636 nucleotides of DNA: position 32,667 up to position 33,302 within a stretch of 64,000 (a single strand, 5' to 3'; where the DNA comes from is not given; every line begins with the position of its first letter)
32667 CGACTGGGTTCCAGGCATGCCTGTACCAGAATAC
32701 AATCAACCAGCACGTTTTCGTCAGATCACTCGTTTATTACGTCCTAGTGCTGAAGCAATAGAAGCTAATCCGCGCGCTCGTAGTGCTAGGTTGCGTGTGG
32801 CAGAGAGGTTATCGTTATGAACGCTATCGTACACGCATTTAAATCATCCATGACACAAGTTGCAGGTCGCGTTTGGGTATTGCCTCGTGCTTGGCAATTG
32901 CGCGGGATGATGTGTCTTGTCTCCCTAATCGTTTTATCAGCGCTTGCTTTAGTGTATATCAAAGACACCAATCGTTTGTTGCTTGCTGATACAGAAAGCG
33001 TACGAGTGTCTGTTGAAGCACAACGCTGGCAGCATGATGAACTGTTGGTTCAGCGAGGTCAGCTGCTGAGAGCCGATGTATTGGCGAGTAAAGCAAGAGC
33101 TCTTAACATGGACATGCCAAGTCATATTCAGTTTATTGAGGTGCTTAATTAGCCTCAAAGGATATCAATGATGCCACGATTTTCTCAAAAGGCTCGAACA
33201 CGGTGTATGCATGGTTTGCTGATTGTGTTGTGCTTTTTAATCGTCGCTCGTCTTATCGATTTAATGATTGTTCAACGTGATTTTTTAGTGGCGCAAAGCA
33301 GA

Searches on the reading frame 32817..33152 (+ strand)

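Call 43: search_protein_families(library=pfam, proteins=[window:32817-33152:+], max_evalue=0.001)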
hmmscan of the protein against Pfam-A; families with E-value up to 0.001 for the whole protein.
window:32817-33152:+ (111 aa): 1 family
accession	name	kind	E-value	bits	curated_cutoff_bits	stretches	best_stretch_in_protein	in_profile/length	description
PF04999.18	FtsL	-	0.00024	21.5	22.9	1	27-105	11-91/97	Cell division protein FtsL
